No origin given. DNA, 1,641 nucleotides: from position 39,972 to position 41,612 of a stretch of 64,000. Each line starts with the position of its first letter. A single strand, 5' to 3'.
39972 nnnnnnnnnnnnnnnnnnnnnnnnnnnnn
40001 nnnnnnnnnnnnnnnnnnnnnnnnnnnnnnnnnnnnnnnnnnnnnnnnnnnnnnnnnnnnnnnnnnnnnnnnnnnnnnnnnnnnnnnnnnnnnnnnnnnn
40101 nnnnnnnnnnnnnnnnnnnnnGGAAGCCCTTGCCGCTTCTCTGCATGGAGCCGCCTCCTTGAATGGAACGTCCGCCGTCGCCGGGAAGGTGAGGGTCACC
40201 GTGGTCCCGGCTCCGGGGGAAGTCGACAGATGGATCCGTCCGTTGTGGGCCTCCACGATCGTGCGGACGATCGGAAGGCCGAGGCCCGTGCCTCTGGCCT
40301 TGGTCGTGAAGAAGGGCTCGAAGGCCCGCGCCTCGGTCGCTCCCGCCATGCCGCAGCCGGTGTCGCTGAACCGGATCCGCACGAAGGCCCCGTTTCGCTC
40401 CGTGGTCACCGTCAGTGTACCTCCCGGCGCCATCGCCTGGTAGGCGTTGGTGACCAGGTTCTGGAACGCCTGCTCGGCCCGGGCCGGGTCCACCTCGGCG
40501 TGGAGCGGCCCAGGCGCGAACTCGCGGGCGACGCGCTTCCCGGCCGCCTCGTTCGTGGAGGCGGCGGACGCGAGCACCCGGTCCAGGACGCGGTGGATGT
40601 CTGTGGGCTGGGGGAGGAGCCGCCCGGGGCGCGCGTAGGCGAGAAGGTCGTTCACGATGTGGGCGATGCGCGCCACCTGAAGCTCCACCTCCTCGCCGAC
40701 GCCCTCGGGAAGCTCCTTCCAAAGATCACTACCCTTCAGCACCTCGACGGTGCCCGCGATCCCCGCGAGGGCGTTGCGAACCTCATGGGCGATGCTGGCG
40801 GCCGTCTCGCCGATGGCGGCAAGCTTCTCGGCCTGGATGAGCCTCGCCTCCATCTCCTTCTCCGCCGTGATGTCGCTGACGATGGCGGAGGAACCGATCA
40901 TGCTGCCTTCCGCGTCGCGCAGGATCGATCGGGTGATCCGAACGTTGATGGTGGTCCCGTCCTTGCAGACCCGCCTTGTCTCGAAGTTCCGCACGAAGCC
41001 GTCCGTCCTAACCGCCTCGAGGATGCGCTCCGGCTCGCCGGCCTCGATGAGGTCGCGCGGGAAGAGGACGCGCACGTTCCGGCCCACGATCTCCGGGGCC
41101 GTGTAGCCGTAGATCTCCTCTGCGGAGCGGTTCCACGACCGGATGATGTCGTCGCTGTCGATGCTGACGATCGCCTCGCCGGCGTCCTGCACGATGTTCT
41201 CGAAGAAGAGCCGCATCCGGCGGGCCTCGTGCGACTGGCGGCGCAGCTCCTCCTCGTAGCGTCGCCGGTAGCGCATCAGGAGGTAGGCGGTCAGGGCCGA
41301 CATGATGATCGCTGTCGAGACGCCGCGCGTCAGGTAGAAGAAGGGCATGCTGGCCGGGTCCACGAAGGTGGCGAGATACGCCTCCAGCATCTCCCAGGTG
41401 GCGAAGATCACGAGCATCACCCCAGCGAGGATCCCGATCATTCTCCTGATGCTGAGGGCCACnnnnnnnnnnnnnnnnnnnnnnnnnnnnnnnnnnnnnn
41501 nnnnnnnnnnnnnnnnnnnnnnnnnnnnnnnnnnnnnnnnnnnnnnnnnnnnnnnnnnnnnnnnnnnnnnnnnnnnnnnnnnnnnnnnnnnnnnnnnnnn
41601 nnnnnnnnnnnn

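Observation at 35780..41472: PAS histidine kinase / tetraheme cytochrome c / NtrC-type regulator / CcmF in one minus-strand operon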

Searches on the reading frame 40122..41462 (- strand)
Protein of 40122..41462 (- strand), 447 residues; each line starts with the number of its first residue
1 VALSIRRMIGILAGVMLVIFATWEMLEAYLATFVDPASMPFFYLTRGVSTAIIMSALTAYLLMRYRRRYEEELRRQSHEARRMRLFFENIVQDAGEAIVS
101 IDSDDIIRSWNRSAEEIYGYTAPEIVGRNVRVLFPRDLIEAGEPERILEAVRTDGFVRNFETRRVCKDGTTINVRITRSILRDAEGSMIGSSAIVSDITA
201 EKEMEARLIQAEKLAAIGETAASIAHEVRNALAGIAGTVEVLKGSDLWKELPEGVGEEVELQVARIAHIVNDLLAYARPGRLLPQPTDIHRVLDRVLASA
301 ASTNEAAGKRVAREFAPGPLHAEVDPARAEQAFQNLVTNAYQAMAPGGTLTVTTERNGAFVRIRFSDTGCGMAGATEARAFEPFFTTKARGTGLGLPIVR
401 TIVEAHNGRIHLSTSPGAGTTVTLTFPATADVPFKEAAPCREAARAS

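Call 6: search_protein_families(library=pfam, proteins=[window:40122-41462:-], max_evalue=0.01)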
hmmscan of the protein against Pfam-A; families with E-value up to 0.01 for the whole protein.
window:40122-41462:- (447 aa): 10 families
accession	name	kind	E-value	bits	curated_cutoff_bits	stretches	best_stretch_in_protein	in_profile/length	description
PF02518.31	HATPase_c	-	3.3e-27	95.6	26.4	1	325-429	2-110/111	Histidine kinase-, DNA gyrase B-, and HSP90-like ATPase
PF00989.32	PAS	-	1e-16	61.4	22.6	1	86-198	2-113/113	PAS fold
PF13426.13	PAS_9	-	1.8e-14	54.3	27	1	96-200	2-103/103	PAS domain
PF00512.31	HisKA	-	5.4e-10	39.6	26.9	1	218-279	3-63/66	His Kinase A (phospho-acceptor) domain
PF08448.16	PAS_4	-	8.4e-10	39.3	23.1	1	96-202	6-109/110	PAS fold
PF08447.18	PAS_3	-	7e-07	29.9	25.6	1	109-189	3-83/89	PAS fold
PF13188.13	PAS_8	-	8.2e-06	26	21.8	1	86-149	2-62/65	PAS domain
PF13581.12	HATPase_c_2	-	0.00021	21.8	27.4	1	332-425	39-126/127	Histidine kinase-like ATPase domain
PF13596.12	PAS_10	-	0.00041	21.4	22.1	1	89-199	3-106/106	PAS domain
PF08670.17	MEKHLA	-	0.00078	19.8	23.7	1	57-197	3-140/143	MEKHLA domain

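Call 7: search_protein_families(library=ncbifam, proteins=[window:40122-41462:-], max_evalue=0.01)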
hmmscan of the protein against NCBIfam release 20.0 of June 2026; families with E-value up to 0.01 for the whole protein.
window:40122-41462:- (447 aa): 89 families (the best 25 are shown)
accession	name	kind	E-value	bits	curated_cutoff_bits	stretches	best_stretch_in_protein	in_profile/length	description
NF008468.0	PRK11360.1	equivalog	3.1e-77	260.3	646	1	81-429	264-609/616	two-component system sensor histidine kinase AtoS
NF007688.0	PRK10364.1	equivalog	2.6e-45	155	479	1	201-430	224-453/460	two-component system sensor histidine kinase ZraS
NF052574.1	HisKinEspCMyxo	equivalog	7.9e-43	146.7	1200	1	110-436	313-645/785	serine histidine kinase EspC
NF010411.0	PRK13837.1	equivalog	9.1e-41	139.7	647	1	187-438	420-685/828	two-component system VirA-like sensor kinase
NF052573.1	HisKinEspAMyxo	equivalog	2.2e-37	128.5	1400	1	77-429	250-612/755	serine histidine kinase EspA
NF010076.0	PRK13557.1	subfamily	4.9e-37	127.6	631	1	103-437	51-403/540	histidine kinase famiy protein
NF038348.1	T2SS_HK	subfamily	2.3e-36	125.4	450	2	263-427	408-572/574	histidine kinase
NF046044.1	PnpS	equivalog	2e-31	109.4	400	1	66-427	36-390/390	two-component system histidine kinase PnpS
NF041777.1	sens_FixL_Rhizob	equivalog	2.2e-31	109.1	850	1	70-430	115-483/485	sensor protein FixL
NF046020.1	HisKinCckABruc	equivalog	2.7e-30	104.9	1000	1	76-433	337-712/868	cell cycle histidine kinase CckA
NF047497.1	HK_LIC_12097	equivalog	2.3e-29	102.2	500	1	189-428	122-366/367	LIC_12097 family sensor histidine kinase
NF033092.0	HK_WalK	equivalog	4.2e-29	101.6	725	1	76-427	251-593/594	cell wall metabolism sensor histidine kinase WalK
TIGR02966.1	phoR_proteo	equivalog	4.4e-29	101.5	334.2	1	87-426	8-333/333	phosphate regulon sensor histidine kinase PhoR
NF053867.1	SprKinKinDBac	equivalog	5.6e-29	100.9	775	1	210-430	279-499/500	sporulation kinase KinD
NF008312.0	PRK11100.1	equivalog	7.9e-27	94.2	356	1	212-428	251-474/477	two-component system sensor histidine kinase CreC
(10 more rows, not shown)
